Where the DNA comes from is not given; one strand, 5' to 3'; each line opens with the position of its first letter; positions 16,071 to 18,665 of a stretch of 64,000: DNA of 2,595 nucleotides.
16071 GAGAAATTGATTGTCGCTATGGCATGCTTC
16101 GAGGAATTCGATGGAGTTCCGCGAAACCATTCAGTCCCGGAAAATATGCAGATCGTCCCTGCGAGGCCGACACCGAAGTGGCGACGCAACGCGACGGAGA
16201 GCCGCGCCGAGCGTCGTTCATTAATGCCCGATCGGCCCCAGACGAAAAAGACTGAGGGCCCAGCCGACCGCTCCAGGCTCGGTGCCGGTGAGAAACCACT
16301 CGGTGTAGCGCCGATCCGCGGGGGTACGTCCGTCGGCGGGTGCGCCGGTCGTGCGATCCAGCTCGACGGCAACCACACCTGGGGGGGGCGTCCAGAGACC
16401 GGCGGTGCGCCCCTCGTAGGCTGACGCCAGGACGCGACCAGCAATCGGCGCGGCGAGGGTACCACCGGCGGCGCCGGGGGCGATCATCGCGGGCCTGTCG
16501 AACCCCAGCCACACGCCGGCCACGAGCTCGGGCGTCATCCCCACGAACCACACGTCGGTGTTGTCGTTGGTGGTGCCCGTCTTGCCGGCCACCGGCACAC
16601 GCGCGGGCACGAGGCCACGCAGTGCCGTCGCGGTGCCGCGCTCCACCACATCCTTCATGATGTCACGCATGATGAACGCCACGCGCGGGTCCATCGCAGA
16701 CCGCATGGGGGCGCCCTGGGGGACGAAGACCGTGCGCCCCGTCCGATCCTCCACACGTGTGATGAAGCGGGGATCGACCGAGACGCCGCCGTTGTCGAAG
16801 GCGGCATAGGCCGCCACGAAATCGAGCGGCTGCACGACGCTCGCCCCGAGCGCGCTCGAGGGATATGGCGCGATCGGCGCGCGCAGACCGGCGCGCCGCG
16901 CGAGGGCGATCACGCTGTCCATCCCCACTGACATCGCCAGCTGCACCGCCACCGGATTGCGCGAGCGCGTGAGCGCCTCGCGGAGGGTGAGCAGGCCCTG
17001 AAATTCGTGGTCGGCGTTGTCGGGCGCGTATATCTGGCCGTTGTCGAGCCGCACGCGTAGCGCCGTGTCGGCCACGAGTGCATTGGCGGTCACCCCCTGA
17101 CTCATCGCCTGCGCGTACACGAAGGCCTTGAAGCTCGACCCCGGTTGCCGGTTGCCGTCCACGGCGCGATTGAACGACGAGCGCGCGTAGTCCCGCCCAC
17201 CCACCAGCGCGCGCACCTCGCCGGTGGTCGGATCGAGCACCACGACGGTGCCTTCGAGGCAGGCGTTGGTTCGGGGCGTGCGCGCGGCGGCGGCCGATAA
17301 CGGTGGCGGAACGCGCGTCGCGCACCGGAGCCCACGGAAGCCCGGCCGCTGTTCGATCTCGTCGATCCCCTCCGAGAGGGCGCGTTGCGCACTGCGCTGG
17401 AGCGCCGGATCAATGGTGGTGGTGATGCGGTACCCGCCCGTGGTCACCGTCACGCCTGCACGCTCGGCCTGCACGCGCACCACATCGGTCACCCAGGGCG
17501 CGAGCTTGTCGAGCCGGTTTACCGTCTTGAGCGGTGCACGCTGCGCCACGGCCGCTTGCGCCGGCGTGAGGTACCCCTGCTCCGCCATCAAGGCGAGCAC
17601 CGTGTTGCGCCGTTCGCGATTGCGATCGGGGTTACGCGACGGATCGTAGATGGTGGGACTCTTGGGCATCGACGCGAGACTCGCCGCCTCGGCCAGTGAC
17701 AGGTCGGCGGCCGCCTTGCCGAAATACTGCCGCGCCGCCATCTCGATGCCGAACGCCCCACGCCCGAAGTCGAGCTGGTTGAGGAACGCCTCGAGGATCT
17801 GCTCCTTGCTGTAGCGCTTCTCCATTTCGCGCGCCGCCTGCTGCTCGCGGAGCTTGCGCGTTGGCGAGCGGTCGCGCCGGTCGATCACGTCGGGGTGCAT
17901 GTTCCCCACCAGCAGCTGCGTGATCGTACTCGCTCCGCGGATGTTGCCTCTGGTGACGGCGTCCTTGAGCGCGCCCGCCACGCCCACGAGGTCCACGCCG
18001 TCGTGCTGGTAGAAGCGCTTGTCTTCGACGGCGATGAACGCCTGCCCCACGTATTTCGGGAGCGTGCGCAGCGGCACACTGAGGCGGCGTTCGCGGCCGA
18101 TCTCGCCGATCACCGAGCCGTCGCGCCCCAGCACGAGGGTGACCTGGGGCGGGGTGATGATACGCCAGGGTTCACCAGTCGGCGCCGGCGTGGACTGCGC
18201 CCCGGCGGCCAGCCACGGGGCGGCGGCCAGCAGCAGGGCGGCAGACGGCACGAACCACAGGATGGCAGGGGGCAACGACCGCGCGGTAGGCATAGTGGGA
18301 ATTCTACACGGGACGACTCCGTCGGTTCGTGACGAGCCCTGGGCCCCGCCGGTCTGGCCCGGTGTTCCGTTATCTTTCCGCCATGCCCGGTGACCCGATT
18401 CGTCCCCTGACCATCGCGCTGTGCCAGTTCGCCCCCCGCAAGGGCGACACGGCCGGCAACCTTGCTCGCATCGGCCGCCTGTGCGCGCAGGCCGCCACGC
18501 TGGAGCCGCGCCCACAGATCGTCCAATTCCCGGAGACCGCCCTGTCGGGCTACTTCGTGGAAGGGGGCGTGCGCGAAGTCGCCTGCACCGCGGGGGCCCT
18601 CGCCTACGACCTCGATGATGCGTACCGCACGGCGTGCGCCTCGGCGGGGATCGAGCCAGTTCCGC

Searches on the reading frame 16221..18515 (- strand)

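Call 9: search_protein_families(library=pfam, proteins=[window:16221-18515:-], max_evalue=0.01)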
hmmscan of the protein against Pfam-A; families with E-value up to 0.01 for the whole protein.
window:16221-18515:- (764 aa): 2 families
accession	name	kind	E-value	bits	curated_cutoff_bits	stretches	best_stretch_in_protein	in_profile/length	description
PF00912.28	Transgly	-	7.7e-55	185.5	27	1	133-310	2-177/178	Transglycosylase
PF00905.27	Transpeptidase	-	1.7e-32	113.3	22.1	1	422-696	1-298/299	Penicillin binding protein transpeptidase domain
